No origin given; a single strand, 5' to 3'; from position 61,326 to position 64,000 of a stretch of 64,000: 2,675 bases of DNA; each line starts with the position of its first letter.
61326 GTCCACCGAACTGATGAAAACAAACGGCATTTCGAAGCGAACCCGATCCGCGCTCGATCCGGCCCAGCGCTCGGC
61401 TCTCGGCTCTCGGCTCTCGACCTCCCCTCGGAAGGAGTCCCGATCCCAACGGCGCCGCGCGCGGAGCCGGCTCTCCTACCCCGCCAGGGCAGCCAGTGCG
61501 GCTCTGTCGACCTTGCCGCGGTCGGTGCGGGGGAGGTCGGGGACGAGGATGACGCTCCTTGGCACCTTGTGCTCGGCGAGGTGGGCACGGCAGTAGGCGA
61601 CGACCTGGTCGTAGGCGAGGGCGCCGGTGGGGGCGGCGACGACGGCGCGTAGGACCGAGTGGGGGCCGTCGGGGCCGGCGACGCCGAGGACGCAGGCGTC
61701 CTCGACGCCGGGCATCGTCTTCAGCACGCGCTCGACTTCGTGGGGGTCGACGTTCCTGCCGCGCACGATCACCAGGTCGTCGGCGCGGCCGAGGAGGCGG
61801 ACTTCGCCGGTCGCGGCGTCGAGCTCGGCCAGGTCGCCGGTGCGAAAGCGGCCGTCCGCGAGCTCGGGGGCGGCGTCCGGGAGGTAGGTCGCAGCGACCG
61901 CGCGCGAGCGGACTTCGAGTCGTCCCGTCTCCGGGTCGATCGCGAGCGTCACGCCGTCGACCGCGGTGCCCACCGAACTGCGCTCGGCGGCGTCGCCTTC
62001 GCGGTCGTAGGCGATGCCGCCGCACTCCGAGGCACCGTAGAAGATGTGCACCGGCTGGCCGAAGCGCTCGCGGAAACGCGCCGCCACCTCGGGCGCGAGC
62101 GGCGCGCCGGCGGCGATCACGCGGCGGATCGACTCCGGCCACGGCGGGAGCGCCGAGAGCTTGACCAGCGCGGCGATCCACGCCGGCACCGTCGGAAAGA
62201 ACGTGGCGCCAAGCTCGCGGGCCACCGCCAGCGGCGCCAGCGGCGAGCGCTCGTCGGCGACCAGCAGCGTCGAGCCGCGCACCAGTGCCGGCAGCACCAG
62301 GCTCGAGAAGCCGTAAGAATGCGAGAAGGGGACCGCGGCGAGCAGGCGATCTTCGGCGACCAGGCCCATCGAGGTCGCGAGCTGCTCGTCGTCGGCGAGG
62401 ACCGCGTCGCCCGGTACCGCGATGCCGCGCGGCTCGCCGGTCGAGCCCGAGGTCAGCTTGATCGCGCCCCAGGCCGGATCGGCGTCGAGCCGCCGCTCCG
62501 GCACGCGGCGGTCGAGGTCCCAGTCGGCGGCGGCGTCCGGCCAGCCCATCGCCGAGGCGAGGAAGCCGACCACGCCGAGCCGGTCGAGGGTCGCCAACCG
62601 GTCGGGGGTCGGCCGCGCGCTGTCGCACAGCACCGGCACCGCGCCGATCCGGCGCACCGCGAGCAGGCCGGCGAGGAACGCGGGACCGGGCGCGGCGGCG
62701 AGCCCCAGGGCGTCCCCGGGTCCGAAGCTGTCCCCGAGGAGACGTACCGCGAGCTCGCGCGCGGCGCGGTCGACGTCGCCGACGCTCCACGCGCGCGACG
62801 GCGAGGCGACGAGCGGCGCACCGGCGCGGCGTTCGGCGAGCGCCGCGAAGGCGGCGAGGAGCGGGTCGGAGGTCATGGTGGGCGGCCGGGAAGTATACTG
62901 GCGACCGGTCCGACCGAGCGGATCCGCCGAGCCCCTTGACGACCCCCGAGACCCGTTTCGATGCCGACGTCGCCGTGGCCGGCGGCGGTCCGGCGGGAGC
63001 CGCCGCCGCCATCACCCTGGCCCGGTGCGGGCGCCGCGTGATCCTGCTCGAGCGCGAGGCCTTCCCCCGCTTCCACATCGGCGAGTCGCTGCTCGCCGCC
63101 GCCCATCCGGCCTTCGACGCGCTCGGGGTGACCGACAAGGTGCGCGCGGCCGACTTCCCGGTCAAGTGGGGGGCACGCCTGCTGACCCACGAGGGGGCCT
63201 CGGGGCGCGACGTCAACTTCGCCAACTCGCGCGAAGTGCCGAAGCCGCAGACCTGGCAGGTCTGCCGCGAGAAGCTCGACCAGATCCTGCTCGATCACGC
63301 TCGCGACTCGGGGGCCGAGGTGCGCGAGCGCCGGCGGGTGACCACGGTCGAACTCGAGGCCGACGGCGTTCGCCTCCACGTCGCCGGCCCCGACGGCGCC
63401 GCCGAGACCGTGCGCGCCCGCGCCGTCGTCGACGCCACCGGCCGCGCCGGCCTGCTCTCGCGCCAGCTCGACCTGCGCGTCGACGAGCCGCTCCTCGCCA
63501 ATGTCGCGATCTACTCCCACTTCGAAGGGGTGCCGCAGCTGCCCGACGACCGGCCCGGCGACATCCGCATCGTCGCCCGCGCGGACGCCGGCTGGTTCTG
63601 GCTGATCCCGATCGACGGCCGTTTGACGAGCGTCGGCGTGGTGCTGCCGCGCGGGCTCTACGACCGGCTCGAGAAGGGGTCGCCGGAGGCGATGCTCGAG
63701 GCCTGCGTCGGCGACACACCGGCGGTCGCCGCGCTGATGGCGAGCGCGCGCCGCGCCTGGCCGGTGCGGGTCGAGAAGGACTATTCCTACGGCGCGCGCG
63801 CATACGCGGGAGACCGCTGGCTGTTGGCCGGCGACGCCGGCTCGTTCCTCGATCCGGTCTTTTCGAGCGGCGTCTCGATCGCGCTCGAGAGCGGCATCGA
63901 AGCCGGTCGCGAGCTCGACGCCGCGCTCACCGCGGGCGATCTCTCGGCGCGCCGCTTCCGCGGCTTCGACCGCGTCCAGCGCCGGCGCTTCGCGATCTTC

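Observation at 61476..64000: Right-edge fragment of a probable halogenated natural-product locus: ANL adenylating enzyme divergent from a PltA/Bmp2-type halogenase with overlapping start codons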

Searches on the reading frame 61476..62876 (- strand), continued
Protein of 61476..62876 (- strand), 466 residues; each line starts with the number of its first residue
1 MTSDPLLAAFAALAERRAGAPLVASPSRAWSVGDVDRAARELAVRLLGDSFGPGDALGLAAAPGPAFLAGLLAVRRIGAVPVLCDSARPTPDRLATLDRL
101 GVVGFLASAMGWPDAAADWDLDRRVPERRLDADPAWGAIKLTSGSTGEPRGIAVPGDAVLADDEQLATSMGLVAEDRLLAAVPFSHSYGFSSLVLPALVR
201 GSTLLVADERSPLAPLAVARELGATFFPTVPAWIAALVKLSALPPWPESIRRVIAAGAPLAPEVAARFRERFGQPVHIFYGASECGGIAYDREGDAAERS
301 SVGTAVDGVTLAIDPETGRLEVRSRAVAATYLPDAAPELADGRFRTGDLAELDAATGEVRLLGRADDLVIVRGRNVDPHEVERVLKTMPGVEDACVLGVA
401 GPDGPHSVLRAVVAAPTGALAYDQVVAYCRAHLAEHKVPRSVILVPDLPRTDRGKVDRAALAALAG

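Call 61: get_annotated_region(hit=H15, flank=14000)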
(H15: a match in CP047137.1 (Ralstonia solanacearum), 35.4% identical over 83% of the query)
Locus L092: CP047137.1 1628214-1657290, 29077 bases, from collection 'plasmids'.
description: Ralstonia solanacearum strain CFBP 8697 plasmid unnamed, complete sequence
organism: Ralstonia solanacearum (NCBI taxid 305)
taxonomy: Bacteria; Pseudomonadota; Betaproteobacteria; Burkholderiales; Burkholderiaceae; Ralstonia; Ralstonia solanacearum
host: -; source: Potato,Single cell,tuber; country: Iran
typing (MOB-suite, as given by PLSDB): mobilizable; relaxase MOBP
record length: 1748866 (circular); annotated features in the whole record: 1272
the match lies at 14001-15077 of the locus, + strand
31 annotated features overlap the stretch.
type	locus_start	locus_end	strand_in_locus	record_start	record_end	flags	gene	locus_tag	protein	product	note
CDS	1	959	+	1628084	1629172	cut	-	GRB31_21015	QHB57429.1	glycosyltransferase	-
CDS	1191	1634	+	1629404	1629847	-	-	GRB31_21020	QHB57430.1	MarR family transcriptional regulator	-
CDS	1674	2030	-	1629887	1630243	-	-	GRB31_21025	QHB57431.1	flagellar protein FliT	-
CDS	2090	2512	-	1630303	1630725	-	fliS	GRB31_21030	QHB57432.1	flagellar export chaperone FliS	-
CDS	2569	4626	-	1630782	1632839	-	fliD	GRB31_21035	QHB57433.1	flagellar filament capping protein FliD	-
CDS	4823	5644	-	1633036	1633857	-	-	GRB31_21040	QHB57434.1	flagellin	-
CDS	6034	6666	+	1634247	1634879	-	-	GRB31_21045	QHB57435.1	response regulator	-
CDS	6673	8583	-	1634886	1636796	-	-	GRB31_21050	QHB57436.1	EAL domain-containing protein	-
CDS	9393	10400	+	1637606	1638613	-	fliM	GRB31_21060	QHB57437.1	flagellar motor switch protein FliM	-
CDS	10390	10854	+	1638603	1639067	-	fliN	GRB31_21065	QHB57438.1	flagellar motor switch protein FliN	-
CDS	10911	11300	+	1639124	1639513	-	fliO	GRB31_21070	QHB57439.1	flagellar biosynthetic protein FliO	-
CDS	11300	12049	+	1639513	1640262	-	fliP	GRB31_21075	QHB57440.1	flagellar type III secretion system pore protein FliP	-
CDS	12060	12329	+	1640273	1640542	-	fliQ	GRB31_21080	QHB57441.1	flagellar biosynthesis protein FliQ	-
CDS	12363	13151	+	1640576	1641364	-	fliR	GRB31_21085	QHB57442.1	flagellar biosynthetic protein FliR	-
CDS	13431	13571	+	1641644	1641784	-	-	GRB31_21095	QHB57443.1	excinuclease, ATPase subunit precursor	-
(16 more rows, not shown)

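Call 64: find_encoding_contigs(protein=P0004, flank=10000, max_places=2)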
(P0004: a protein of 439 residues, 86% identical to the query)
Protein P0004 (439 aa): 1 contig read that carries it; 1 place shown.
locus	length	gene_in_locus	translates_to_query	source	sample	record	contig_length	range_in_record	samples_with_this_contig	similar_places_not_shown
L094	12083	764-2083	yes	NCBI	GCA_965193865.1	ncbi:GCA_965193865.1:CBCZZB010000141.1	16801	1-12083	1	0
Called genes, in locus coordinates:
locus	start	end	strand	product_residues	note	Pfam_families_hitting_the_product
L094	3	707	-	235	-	?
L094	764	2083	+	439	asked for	PF00890:FAD_binding_2 (weak), PF01266:DAO (weak), PF01494:FAD_binding_3, PF04820:Trp_halogenase, PF07992:Pyr_redox_2 (weak), PF12831:FAD_oxidored, PF04820:Trp_halogenase, PF01266:DAO, +2 more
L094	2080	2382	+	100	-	PF00550:PP-binding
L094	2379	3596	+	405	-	PF00109:ketoacyl-synt, PF02801:Ketoacyl-synt_C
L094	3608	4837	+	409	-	PF00109:ketoacyl-synt, PF13723:Ketoacyl-synt_2 (weak), PF02801:Ketoacyl-synt_C (weak)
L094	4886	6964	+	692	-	PF00672:HAMP, PF07228:SpoIIE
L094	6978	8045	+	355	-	PF01636:APH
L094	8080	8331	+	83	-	-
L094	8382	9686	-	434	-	PF00990:GGDEF, PF03544:TonB_C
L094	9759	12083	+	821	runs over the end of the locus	PF07676:PD40 (faint), PF26549:Tricorn_N (faint), PF00930:DPPIV_N, PF01738:DLH (weak), PF02129:Peptidase_S15, PF20434:BD-FAE, PF00326:Peptidase_S9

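Call 65: find_encoding_contigs(protein=P0003, flank=10000, max_places=2)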
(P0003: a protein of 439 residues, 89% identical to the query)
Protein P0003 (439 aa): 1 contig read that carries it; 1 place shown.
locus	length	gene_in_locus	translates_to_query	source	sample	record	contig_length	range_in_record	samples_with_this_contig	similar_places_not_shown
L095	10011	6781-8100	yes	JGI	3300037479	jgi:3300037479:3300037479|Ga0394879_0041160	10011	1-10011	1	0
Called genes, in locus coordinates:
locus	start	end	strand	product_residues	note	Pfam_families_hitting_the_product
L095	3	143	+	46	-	?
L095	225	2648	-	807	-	PF07715:Plug, PF00593:TonB_dep_Rec_b-barrel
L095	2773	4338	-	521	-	PF01494:FAD_binding_3 (weak), PF12831:FAD_oxidored (weak), PF04820:Trp_halogenase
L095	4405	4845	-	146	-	PF01934:HepT-like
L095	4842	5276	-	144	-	PF01909:NTP_transf_2, PF18765:Polbeta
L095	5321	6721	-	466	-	PF00501:AMP-binding, PF13193:AMP-binding_C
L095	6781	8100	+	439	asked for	PF00890:FAD_binding_2 (weak), PF01266:DAO (weak), PF01494:FAD_binding_3, PF03486:HI0933_like (faint), PF04820:Trp_halogenase, PF12831:FAD_oxidored, PF04820:Trp_halogenase, PF01266:DAO (weak), +2 more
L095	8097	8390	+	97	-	PF00550:PP-binding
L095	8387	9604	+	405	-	PF00109:ketoacyl-synt, PF02801:Ketoacyl-synt_C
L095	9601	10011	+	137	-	?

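Call 68: search_protein_families(library=pfam, proteins=[L055:1245-2750:+, L055:3113-5887:+, L055:5806-6537:-, L055:6519-7064:-, L055:7420-8667:+, L055:3-971:+], max_evalue=0.001)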
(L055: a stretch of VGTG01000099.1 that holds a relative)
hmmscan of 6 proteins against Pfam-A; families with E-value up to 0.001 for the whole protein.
L055:1245-2750:+ (501 aa): 1 family
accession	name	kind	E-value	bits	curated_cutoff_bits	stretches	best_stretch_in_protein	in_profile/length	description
PF04055.27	Radical_SAM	-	1.5e-10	42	29.5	1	38-168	2-139/166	Radical SAM superfamily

L055:3113-5887:+ (924 aa): 1 family
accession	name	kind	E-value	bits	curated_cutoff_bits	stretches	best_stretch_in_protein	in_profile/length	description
PF03176.21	MMPL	-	8.2e-09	35.3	20.5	1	236-532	9-305/333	MMPL family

L055:5806-6537:- (243 aa): 0 families

L055:6519-7064:- (181 aa): 0 families

L055:7420-8667:+ (415 aa): 4 families
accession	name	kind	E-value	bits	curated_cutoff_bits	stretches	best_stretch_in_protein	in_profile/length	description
PF02801.28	Ketoacyl-synt_C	-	3.6e-27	95.2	20.8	1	258-368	1-117/119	Beta-ketoacyl synthase, C-terminal domain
PF00109.32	ketoacyl-synt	-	4.5e-17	62.9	20.8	1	138-248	140-250/252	Beta-ketoacyl synthase, N-terminal domain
PF08545.16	ACP_syn_III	-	1.4e-05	25.3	24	1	170-210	3-43/80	3-Oxoacyl-[acyl-carrier-protein (ACP)] synthase III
PF00108.29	Thiolase_N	-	0.00094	19.1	26.4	0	153-200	62-111/260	Thiolase, N-terminal domain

L055:3-971:+ (322 aa): 3 families
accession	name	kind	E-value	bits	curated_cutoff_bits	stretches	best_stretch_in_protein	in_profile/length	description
PF02801.28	Ketoacyl-synt_C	-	4.2e-30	104.6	20.8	1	170-279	1-118/119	Beta-ketoacyl synthase, C-terminal domain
PF00109.32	ketoacyl-synt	-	3.3e-25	89.6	20.8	1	3-162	104-252/252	Beta-ketoacyl synthase, N-terminal domain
PF00108.29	Thiolase_N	-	2.6e-06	27.4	26.4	1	63-110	67-116/260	Thiolase, N-terminal domain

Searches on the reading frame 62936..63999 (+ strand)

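Call 6: search_protein_families(library=pfam, proteins=[window:62936-63999:+], max_evalue=0.01)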
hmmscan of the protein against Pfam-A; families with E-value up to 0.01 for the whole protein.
window:62936-63999:+ (354 aa): 14 families
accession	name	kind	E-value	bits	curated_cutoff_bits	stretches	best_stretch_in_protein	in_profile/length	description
PF04820.20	Trp_halogenase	-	6.7e-25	88.3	21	2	106-350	152-373/458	Tryptophan halogenase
PF01494.25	FAD_binding_3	-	5.9e-22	78.8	22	1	9-332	1-323/349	FAD binding domain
PF12831.13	FAD_oxidored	-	3.4e-13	50.1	27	1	11-175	1-151/416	FAD dependent oxidoreductase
PF01266.30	DAO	-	8.5e-13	49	27.9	2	104-294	141-316/353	FAD dependent oxidoreductase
PF00890.30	FAD_binding_2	-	1.6e-08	34.6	20.4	1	11-46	1-36/414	FAD binding domain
PF07992.20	Pyr_redox_2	-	2.4e-08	34.2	26.1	1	11-50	2-42/291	Pyridine nucleotide-disulphide oxidoreductase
PF03486.20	HI0933_like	-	4.7e-06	26.7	50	1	11-41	2-32/244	HI0933-like protein Rossmann domain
PF00070.33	Pyr_redox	-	2.7e-05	25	22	0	12-45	2-35/82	Pyridine nucleotide-disulphide oxidoreductase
PF05834.18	Lycopene_cycl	-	0.00011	21.9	23.4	0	108-171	83-142/380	Lycopene cyclase protein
PF01134.28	GIDA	-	0.00018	21.2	22.1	1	11-42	1-29/391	Glucose inhibited division protein A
PF01946.23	Thi4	-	0.00022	21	26.2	0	9-41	17-50/235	Thi4 family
PF13450.12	NAD_binding_8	-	0.00041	21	21.9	1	14-44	1-31/68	NAD(P)-binding Rossmann-like domain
PF01593.30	Amino_oxidase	-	0.0012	18.7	19.8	0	123-169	213-255/443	Flavin containing amine oxidoreductase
PF13738.12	Pyr_redox_3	-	0.0024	17.6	30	0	14-42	2-31/305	Pyridine nucleotide-disulphide oxidoreductase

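Call 7: search_protein_families(library=ncbifam, proteins=[window:62936-63999:+], max_evalue=0.001)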
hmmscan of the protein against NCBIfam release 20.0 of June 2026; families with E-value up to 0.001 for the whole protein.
window:62936-63999:+ (354 aa): 70 families (the best 25 are shown)
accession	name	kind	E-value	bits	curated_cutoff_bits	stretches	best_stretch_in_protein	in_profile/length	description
NF033113.0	halo_ClmS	equivalog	7.9e-60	202.9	900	1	10-334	3-328/570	chloramphenicol-biosynthetic FADH2-dependent halogenase CmlS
NF049967.1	QhpG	equivalog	2.3e-40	138.8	240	1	12-323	1-282/423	flavin-dependent monooxygenase QhpG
TIGR02032.1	GG-red-SF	subfamily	5.5e-38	131.3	158.8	1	11-325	2-295/297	geranylgeranyl reductase family protein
NF038171.1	maturase_LodB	equivalog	1.7e-25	89.9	400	1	11-335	1-320/361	lysine-epsilon-oxidase maturase LodB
NF038174.1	maturase_GoxB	equivalog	6.7e-24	84.6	400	1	11-332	2-315/358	glycine oxidase maturase GoxB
NF004780.0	PRK06126.1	subfamily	6.2e-19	67.7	445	1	5-331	4-342/552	hypothetical protein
NF005313.0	PRK06847.1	subfamily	8.4e-17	61.2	372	1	11-150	6-145/375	hypothetical protein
NF004832.0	PRK06184.1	subfamily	1.4e-15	57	476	1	8-181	5-180/506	hypothetical protein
NF041080.1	DGGGPL_reductase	equivalog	1.9e-15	56.7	580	1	11-339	3-323/447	digeranylgeranylglycerophospholipid reductase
NF004833.1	PRK06185.1-1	subfamily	9.5e-15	54.2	488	1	11-352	4-337/403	FAD-dependent oxidoreductase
NF045655.1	MkRedMenJ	equivalog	2.8e-14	52.9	700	1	9-191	4-179/406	menaquinone reductase MenJ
NF004834.1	PRK06185.1-3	subfamily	4.2e-14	52.2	500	1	7-351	5-340/420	FAD-dependent oxidoreductase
NF005691.0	PRK07494.1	equivalog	2.8e-13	49.2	459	1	9-317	8-305/404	UbiH/UbiF family hydroxylase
TIGR02023.1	BchP-ChlP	subfamily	9.6e-13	47.9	343.3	1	11-41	2-32/388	geranylgeranyl diphosphate reductase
NF041385.1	Dggglyphlred_Halo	equivalog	6.7e-12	44.6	700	0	10-45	5-40/405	digeranylgeranylglycerophospholipid reductase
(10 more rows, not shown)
